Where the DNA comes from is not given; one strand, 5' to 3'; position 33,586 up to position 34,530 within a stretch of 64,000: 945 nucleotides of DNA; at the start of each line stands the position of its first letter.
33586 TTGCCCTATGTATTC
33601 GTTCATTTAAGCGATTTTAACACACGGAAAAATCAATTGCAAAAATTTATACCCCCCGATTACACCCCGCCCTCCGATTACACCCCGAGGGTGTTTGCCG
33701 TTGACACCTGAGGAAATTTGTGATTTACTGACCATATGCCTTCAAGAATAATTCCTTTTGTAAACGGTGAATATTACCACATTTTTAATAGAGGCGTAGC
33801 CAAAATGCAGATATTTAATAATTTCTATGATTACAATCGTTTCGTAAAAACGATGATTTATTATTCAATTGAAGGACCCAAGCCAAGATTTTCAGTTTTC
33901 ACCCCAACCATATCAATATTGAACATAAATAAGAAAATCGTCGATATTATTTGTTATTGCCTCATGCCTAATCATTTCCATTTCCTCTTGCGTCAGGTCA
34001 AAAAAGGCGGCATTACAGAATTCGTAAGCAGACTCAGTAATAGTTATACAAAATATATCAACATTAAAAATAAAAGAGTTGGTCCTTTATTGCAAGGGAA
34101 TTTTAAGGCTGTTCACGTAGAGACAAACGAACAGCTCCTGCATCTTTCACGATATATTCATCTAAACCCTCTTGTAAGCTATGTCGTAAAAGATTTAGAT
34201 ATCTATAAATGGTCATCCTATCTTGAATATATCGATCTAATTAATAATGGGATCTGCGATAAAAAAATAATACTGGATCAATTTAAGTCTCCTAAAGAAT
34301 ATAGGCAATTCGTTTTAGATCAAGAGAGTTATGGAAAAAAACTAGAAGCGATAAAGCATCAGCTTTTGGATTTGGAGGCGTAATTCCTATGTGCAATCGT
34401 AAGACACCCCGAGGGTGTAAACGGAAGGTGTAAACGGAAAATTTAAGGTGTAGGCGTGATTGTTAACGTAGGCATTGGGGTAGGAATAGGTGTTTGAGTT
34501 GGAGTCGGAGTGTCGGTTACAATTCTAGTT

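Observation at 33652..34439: Compact RAYT (REP-associated tyrosine transposase) unit bounded by identical hairpins and tandem terminal repeats, overlapping the 3' end of the PBP1A gene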

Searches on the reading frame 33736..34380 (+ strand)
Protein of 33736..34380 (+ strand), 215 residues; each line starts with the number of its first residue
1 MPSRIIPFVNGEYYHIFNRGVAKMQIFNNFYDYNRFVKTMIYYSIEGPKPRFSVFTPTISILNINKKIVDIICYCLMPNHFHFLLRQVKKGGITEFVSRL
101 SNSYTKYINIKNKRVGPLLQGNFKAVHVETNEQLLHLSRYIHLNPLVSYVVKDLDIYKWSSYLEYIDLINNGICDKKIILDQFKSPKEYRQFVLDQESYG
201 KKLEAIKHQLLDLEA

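Call 3: search_protein_families(library=pfam, proteins=[window:33736-34380:+], max_evalue=1)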
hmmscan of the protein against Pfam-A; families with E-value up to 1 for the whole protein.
window:33736-34380:+ (215 aa): 2 families
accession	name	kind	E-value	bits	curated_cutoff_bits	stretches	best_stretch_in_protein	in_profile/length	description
PF01797.21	Y1_Tnp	-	5.1e-07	30.3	23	1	64-142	36-119/121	Transposase IS200 like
PF11474.14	TEN_TERT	-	0.08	13.6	25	1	20-113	10-95/156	Telomerase reverse transcriptase, TEN domain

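Call 4: search_protein_families(library=ncbifam, proteins=[window:33736-34380:+], max_evalue=1)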
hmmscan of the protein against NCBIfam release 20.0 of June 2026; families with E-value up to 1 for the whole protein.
window:33736-34380:+ (215 aa): 2 families
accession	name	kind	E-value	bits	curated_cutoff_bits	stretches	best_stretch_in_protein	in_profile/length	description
NF047646.1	REP_Tyr_transpos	equivalog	2e-11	44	80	1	66-160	44-146/146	REP-associated tyrosine transposase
TIGR00779.1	cad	subfamily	0.077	12.9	181.65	1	29-108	90-166/193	CadD family cadmium resistance transporter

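Call 5: search_solved_structures(query=window:33736-34380:+, max_evalue=10, show_alignments=3)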
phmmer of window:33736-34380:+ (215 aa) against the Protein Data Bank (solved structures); distinct sequences matched with E-value up to 10: 1.
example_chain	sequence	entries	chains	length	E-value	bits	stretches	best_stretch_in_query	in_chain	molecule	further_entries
4r58_A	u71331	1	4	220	0.06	16.4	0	141-179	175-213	Leucine Rich Repeat protein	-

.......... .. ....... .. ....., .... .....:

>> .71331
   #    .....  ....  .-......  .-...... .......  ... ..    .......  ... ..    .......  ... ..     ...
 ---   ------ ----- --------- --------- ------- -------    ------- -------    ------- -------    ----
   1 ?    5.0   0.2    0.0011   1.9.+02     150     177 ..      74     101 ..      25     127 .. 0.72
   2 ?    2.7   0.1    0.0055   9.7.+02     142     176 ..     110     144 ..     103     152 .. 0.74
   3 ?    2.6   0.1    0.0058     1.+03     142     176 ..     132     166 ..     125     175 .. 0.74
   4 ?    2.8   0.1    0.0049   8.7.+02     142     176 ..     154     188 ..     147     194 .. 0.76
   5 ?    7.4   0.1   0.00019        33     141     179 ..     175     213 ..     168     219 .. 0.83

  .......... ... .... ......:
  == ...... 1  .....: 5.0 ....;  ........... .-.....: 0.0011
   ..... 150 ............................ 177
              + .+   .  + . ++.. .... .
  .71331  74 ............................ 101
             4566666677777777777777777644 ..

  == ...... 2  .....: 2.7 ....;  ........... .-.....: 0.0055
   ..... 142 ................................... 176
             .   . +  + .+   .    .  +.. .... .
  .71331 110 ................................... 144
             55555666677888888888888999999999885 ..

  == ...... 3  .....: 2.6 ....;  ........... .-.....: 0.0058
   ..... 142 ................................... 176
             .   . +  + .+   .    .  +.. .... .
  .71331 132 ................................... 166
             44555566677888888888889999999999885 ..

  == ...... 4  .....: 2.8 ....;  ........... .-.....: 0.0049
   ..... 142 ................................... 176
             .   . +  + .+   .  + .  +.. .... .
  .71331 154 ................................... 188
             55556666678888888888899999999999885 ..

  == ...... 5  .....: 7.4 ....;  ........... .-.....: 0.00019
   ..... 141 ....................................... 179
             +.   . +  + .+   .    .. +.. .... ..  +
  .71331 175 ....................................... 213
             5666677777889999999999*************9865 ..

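Call 11: find_encoding_contigs(protein=window:33736-34380:+, flank=10000, max_places=10)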
Protein window:33736-34380:+ (215 aa): 1 contig read that carries it; 1 place shown.
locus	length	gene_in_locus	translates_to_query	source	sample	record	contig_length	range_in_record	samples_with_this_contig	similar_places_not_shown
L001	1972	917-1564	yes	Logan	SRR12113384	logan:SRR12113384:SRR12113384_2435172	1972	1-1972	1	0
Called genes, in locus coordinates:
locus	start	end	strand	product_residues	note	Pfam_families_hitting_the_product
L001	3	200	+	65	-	?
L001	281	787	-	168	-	-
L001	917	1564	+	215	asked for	PF01797:Y1_Tnp (weak)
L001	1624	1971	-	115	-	?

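Call 14: find_homologous_proteins(query=window:33736-34380:+)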
Query window:33736-34380:+ (215 aa): 7934 proteins with E <= 0.001 among 8000 candidates; the best 120 are listed.
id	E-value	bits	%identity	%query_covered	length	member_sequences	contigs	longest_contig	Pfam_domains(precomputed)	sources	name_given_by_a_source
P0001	2.3e-140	484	100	100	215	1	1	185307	PF01797.22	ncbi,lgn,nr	ncbi:MAG: transposase [Candidatus Levybacteria bacterium]|nr:transposase [Candidatus Levybacteria ba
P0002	1.7e-126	438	89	100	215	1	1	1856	PF01797.22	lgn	-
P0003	4.3e-123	427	87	100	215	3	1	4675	PF01797.22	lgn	-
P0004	5.0e-121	420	87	100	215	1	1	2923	PF01797.22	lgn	-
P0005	5.7e-118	410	84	99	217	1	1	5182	PF01797.22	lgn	-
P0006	2.8e-116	405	80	100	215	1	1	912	PF01797.22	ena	-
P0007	6.5e-115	400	82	100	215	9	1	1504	-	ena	-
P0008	2.0e-114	399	84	99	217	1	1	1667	PF01797.22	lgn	-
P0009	4.9e-114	397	79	100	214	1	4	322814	PF01797.22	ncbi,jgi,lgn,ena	-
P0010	1.1e-113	396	79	100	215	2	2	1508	-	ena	-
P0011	1.4e-113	396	78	100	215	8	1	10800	PF01797.22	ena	-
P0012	1.6e-112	393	78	100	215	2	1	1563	PF01797.22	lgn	-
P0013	6.3e-112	391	75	100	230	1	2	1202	-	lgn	-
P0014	7.5e-112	390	79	100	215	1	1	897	PF01797.22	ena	-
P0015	1.6e-110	386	79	100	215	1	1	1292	PF01797.22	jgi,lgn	-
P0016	2.5e-110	385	79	99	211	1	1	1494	PF01797.22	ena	-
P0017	8.8e-110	384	76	100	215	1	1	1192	PF01797.22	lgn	-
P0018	4.6e-108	378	77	100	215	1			PF01797.22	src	-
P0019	6.4e-108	377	76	100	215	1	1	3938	PF01797.22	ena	-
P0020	7.4e-108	377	78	100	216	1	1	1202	PF01797.22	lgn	-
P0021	1.0e-107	377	77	100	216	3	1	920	PF01797.22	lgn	-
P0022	1.8e-107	376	72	100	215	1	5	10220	PF01797.22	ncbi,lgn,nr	ncbi:MAG: transposase [Candidatus Levybacteria bacterium]|nr:transposase [Candidatus Levybacteria ba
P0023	1.9e-107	376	78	99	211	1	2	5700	PF01797.22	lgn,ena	-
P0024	3.9e-107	375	75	100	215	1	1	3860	PF01797.22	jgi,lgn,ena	-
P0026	3.9e-105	368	75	100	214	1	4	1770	PF01797.22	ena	-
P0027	4.1e-105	368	72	100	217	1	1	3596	PF01797.22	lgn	-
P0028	6.6e-105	368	72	100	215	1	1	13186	PF01797.22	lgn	-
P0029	7.5e-105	367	72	100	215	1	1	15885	PF01797.22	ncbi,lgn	-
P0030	9.9e-105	367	73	100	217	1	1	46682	PF01797.22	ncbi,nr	ncbi:MAG: transposase [Candidatus Levybacteria bacterium]|nr:transposase [Candidatus Levybacteria ba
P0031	4.3e-104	365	72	100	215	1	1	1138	PF01797.22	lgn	-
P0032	1.4e-103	363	75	99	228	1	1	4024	PF01797.22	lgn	-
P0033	4.3e-103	362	72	100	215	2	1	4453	PF01797.22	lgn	-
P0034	7.2e-103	361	72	100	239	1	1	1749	PF01797.22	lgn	-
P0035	1.0e-102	360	73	99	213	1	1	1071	PF01797.22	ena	-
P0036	1.8e-102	360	74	100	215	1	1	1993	PF01797.22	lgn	-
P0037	2.3e-102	359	72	100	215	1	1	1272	PF01797.22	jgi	jgi:putative transposase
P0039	4.2e-102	358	72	100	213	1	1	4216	PF01797.22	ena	-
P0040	8.1e-102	358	73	100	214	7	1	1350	PF01797.22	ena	-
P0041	1.1e-101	357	73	100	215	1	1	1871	PF01797.22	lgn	-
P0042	1.7e-101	357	73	99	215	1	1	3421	PF01797.22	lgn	-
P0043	1.7e-101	356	71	100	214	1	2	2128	PF01797.22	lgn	-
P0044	2.4e-101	356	73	99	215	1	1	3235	PF01797.22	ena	-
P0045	4.4e-101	355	72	100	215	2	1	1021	PF01797.22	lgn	-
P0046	4.6e-101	355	71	100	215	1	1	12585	PF01797.22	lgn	-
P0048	7.8e-101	354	72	100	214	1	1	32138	PF01797.22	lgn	-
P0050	1.3e-100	354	71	100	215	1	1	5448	PF01797.22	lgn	-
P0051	2.0e-100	353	71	99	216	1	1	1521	PF01797.22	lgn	-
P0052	2.0e-100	353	69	100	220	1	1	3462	PF01797.22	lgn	-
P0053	2.7e-100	353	79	89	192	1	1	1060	PF01797.22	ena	-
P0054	2.9e-100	352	72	100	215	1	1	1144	PF01797.22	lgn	-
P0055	3.1e-100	352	74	99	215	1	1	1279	PF01797.22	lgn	-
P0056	4.0e-100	352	71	99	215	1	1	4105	PF01797.22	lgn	-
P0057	7.2e-100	351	72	99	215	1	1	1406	PF01797.22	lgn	-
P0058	1.6e-99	350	73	99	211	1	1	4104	PF01797.22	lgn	-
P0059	1.9e-99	350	70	100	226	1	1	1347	PF01797.22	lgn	-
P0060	2.7e-99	349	69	99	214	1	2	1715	PF01797.22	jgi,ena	-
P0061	3.1e-99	349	79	89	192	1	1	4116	PF01797.22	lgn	-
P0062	3.2e-99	349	68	100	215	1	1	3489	PF01797.22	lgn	-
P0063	6.1e-99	348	69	99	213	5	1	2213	PF01797.22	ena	-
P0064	7.7e-99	348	71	100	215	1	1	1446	PF01797.22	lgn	-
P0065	9.0e-99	348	69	99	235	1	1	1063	PF01797.22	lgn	-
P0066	1.2e-98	347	69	100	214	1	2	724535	PF01797.22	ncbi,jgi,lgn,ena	-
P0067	3.3e-98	346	71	99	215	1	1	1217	PF01797.22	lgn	-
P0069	8.4e-98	344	67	100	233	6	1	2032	PF01797.22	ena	-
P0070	1.1e-97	344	71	100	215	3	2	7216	PF01797.22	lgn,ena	-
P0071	1.1e-97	344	70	99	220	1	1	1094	PF01797.22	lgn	-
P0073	2.3e-97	343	72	99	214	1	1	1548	PF01797.22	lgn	-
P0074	3.1e-97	343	70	100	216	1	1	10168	PF01797.22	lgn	-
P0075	3.8e-97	342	66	100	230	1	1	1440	PF01797.22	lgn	-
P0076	4.2e-97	342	69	97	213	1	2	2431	PF01797.22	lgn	-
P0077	5.1e-97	342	69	100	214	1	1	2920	PF01797.22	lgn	-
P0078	5.6e-97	342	69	99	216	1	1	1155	PF01797.22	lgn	-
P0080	7.2e-97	341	68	99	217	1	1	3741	PF01797.22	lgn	-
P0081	9.0e-97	341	70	99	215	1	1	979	PF01797.22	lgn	-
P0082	1.1e-96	341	69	100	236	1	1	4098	PF01797.22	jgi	-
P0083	1.5e-96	340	68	99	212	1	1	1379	PF01797.22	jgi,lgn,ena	-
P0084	1.6e-96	340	67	100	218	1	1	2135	PF01797.22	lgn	-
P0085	2.1e-96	340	70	100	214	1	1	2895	PF01797.22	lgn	-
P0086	2.1e-96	340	71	100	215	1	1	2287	PF01797.22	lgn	-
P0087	2.9e-96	339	70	99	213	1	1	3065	PF01797.22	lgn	-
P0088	3.5e-96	339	67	99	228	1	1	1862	PF01797.22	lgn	-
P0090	4.8e-96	339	69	97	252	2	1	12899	PF01797.22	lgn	-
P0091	5.0e-96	339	71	99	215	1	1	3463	PF01797.22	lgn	-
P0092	6.5e-96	338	85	81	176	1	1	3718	PF01797.22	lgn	-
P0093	7.2e-96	338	69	99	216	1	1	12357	PF01797.22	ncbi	-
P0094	7.6e-96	338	70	99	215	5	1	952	PF01797.22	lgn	-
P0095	8.6e-96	338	68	99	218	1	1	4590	PF01797.22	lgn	-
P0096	1.0e-95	338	66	100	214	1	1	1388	PF01797.22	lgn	-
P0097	1.2e-95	337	70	99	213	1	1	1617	PF01797.22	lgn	-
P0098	1.4e-95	337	69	100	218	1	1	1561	PF01797.22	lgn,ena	-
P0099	1.5e-95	337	68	100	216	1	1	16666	PF01797.22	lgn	-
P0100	1.9e-95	337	69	100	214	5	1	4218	PF01797.22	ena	-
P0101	2.6e-95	336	69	99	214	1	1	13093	PF01797.22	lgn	-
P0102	2.9e-95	336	68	99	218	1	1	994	PF01797.22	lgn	-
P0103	4.4e-95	336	85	81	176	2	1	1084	PF01797.22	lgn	-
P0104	5.0e-95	335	70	100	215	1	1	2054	PF01797.22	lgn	-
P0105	5.9e-95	335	68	99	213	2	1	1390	PF01797.22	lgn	-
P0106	6.3e-95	335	67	100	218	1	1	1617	PF01797.22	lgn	-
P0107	7.2e-95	335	69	100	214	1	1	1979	PF01797.22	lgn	-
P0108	8.0e-95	335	70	99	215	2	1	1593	PF01797.22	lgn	-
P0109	8.5e-95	335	72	89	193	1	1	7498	PF01797.22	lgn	-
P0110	1.1e-94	334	67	100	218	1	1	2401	PF01797.22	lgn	-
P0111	1.2e-94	334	65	100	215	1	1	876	PF01797.22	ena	-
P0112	1.4e-94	334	70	100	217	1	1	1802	PF01797.22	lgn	-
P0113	1.7e-94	334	68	99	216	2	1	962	PF01797.22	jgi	jgi:putative transposase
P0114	1.7e-94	334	66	100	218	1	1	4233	PF01797.22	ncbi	-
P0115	1.9e-94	333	71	100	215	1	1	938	PF01797.22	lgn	-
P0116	2.1e-94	333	69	99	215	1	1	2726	PF01797.22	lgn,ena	-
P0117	2.2e-94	333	67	99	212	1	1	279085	PF01797.22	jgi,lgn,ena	-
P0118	2.4e-94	333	67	99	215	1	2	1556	PF01797.22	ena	-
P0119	3.8e-94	332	66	99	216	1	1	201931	PF01797.22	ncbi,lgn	ncbi:MAG: transposase [Patescibacteria group bacterium]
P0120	4.1e-94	332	70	99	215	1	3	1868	PF01797.22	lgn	-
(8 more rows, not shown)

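Call 16: find_related_loci(query=A1, collection=metagenome_contigs, flank=5000)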
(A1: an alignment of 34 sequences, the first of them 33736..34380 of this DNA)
Query A1 (215 aa) in metagenome_contigs; peptide patterns used: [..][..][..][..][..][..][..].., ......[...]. (x = any residue, [..] = any of these).
600 stretches matched a pattern (row limit reached: there are more); 435 encode a relative of the query (tblastn E <= 1e-3); the best 80 are kept; 80 distinct loci.
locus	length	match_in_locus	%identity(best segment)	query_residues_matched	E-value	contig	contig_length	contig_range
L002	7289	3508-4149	83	1-214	6e-123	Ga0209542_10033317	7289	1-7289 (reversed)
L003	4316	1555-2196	79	1-214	5e-120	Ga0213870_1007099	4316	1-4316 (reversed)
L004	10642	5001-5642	79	1-214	7e-119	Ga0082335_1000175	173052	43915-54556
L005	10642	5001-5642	78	1-214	4e-116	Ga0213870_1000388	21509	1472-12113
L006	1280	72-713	79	1-214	2e-126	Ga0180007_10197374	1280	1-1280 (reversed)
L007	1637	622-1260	78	1-214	3e-121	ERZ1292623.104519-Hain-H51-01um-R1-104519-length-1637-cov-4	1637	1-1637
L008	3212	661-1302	75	1-215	1e-112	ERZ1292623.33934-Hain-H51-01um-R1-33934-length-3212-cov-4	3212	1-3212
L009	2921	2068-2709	74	1-214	1e-113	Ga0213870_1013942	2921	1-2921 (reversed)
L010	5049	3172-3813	74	1-214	1e-109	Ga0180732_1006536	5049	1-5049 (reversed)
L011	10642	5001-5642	74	1-214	7e-107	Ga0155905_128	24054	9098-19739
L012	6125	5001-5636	69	1-212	7e-106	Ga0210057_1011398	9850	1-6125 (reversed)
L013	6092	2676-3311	70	1-212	3e-105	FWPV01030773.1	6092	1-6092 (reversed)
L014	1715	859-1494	69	1-212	4e-111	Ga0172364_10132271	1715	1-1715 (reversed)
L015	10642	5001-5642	71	1-214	1e-103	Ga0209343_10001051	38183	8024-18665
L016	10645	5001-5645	67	1-215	9e-103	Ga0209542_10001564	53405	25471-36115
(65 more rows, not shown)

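Call 24: search_solved_structures(query=A1, max_evalue=10, show_alignments=3)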
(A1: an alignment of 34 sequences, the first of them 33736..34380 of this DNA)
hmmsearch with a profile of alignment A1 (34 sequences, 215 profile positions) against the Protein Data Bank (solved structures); distinct sequences matched with E-value up to 10: 3.
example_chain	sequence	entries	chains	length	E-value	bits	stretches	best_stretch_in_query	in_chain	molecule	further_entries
2xm3_A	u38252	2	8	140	0.21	14.5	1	68-106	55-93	TRANSPOSASE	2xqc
2xma_A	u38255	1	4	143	0.22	14.5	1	68-106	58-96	TRANSPOSASE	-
2xo6_A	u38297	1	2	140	0.25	14.3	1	68-106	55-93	TRANSPOSASE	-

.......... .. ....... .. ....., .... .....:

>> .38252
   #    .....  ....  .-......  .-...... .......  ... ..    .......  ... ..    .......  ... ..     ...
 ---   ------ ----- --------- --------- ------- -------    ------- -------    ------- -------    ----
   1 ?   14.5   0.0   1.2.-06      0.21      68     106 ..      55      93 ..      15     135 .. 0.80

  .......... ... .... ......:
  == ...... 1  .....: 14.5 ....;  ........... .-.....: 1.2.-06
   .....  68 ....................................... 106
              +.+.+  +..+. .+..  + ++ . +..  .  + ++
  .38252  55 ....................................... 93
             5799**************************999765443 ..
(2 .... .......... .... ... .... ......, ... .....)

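Call 29: predict_structure(alignment_id=A1)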
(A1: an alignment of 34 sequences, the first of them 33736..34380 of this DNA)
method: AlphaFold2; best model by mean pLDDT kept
length: 215 residues; sequences in the alignment: 34
mean_pLDDT: 84.9   pTM: 0.82
mean pLDDT of the five models: 84.9, 78.1, 77.2, 62.5, 56.1
residues with pLDDT >= 90: 92; 70-90: 99; 50-70: 19; < 50: 5
segments of 3 or more residues with pLDDT < 50: 1-4
pLDDT, mean of each block of 10 residues (from residue 1): 63 89 78 89 84 68 87 91 94 91 88 81 82 93 87 89 92 89 93 89 79 61
secondary structure, 60 per line:
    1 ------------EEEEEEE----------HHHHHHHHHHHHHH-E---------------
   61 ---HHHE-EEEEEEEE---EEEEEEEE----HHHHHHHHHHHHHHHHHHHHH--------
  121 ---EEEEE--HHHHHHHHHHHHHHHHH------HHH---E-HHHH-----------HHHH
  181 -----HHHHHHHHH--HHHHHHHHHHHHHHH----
elements in order: E13-19 H30-43 E69-76 E80-87 H92-112 E124-128 H131-147 H162-165 H177-180 H186-194 H197-211
